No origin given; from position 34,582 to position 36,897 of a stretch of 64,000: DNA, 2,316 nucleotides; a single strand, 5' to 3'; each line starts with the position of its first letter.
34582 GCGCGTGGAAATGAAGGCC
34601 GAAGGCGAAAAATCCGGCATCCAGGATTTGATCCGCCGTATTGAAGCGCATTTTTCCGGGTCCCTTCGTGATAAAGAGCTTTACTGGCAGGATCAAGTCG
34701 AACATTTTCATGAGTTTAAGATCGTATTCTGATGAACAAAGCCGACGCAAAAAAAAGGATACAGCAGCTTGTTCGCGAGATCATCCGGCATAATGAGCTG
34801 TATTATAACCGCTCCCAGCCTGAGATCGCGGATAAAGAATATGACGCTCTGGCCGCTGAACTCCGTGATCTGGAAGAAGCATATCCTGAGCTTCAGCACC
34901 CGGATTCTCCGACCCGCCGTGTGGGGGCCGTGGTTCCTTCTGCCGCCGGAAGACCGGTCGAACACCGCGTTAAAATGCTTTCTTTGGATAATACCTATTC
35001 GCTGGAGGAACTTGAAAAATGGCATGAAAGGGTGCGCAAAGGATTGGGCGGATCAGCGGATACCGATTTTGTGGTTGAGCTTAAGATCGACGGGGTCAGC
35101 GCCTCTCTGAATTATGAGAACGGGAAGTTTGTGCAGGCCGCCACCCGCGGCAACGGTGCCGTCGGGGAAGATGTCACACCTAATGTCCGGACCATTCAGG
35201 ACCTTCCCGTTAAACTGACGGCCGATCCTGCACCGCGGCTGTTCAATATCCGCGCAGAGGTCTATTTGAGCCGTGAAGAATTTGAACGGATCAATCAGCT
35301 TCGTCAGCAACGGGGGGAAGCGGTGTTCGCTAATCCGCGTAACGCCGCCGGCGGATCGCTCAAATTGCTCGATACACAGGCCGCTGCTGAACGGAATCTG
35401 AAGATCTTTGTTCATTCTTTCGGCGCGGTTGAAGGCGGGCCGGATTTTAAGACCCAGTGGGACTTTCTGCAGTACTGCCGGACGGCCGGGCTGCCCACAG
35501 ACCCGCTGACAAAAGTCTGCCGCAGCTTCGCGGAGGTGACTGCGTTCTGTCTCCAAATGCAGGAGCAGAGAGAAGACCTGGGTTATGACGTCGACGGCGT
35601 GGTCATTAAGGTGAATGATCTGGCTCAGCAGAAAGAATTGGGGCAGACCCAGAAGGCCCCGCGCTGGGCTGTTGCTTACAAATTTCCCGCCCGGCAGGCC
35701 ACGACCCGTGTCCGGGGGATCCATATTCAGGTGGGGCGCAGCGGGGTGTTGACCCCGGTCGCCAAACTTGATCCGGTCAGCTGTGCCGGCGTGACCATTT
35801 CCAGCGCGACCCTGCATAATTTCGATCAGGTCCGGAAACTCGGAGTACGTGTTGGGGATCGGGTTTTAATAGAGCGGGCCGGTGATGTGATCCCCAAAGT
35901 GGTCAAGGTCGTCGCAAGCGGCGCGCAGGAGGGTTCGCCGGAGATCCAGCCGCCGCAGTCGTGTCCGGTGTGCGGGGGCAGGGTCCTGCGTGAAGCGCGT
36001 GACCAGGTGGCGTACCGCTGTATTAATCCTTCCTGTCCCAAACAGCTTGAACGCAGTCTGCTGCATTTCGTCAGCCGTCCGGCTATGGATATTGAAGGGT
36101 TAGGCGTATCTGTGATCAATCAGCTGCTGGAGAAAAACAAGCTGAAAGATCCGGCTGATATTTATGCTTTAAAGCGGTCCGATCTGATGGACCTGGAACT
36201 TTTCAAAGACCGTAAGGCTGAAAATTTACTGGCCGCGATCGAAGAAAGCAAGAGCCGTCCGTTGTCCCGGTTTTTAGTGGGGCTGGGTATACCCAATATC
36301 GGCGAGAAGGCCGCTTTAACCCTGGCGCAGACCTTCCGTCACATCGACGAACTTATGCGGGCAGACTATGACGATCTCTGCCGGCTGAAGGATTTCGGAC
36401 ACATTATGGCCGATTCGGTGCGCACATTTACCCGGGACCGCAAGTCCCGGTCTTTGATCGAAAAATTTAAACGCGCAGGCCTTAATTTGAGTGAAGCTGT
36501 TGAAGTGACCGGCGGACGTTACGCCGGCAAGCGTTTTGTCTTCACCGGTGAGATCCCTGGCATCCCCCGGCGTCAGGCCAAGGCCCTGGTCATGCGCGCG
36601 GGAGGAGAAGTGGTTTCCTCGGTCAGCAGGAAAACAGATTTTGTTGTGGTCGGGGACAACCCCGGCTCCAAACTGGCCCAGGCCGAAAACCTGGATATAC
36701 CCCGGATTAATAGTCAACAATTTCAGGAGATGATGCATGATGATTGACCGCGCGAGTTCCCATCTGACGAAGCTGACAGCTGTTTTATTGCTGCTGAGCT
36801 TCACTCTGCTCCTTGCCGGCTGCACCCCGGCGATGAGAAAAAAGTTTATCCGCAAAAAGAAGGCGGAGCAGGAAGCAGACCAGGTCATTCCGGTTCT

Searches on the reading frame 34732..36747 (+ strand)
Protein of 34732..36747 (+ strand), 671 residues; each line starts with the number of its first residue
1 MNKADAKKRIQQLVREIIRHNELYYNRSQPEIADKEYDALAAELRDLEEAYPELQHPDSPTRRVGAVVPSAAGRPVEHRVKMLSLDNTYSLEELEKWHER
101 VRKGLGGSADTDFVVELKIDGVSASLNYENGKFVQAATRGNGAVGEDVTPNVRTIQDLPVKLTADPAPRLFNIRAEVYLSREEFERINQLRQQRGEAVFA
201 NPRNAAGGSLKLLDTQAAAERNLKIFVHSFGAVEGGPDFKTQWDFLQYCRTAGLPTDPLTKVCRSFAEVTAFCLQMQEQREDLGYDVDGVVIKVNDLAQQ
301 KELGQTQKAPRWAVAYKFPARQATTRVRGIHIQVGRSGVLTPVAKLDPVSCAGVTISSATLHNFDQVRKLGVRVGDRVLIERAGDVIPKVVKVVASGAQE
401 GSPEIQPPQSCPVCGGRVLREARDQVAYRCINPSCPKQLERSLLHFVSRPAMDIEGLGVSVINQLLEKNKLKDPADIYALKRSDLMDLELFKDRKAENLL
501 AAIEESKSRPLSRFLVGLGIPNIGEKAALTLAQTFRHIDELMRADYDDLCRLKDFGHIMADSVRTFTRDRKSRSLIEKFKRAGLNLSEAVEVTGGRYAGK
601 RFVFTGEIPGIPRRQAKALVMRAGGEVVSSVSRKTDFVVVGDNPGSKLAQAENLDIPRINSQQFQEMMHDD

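Call 60: find_encoding_contigs(protein=window:34732-36747:+, flank=10000, max_places=4)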
Protein window:34732-36747:+ (671 aa): 2 contigs read that carry it; 2 places shown.
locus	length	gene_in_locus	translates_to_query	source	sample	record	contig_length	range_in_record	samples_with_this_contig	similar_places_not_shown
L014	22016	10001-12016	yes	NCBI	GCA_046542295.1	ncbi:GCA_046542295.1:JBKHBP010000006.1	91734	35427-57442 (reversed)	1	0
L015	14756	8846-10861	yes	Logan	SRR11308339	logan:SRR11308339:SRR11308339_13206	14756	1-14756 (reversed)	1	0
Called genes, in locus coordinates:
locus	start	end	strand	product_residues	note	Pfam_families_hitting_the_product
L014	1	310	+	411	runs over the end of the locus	PF00109:ketoacyl-synt, PF02801:Ketoacyl-synt_C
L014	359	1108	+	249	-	PF00106:adh_short, PF08659:KR, PF01370:Epimerase (weak), PF13561:adh_short_C2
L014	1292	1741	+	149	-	PF22817:ApeP-like, PF07977:FabA, PF22818:ApeI-like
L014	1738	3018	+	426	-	PF00890:FAD_binding_2, PF01134:GIDA, PF01266:DAO (weak), PF03486:HI0933_like, PF07992:Pyr_redox_2 (weak), PF12831:FAD_oxidored, PF13450:NAD_binding_8 (weak), PF22780:HI0933_like_1st, +2 more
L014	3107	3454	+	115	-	PF07238:PilZ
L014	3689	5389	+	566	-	PF02690:Na_Pi_cotrans, PF01895:PhoU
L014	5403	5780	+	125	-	PF00072:Response_reg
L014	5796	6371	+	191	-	PF14512:TM1586_NiRdase (faint), PF00881:Nitroreductase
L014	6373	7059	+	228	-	-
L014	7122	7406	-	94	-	PF13490:zf-HC2 (weak)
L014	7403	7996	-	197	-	PF04542:Sigma70_r2, PF08281:Sigma70_r4_2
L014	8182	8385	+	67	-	-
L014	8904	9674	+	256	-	PF01987:AIM24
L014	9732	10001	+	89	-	PF00708:Acylphosphatase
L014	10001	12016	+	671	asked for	PF22745:Nlig-Ia, PF01653:DNA_ligase_aden, PF03120:OB_DNA_ligase, PF03119:DNA_ligase_ZBD (weak), PF12826:HHH_2, PF14520:HHH_5 (weak), PF00533:BRCT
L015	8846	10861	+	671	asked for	PF22745:Nlig-Ia, PF01653:DNA_ligase_aden, PF03120:OB_DNA_ligase, PF03119:DNA_ligase_ZBD (weak), PF12826:HHH_2, PF14520:HHH_5 (weak), PF00533:BRCT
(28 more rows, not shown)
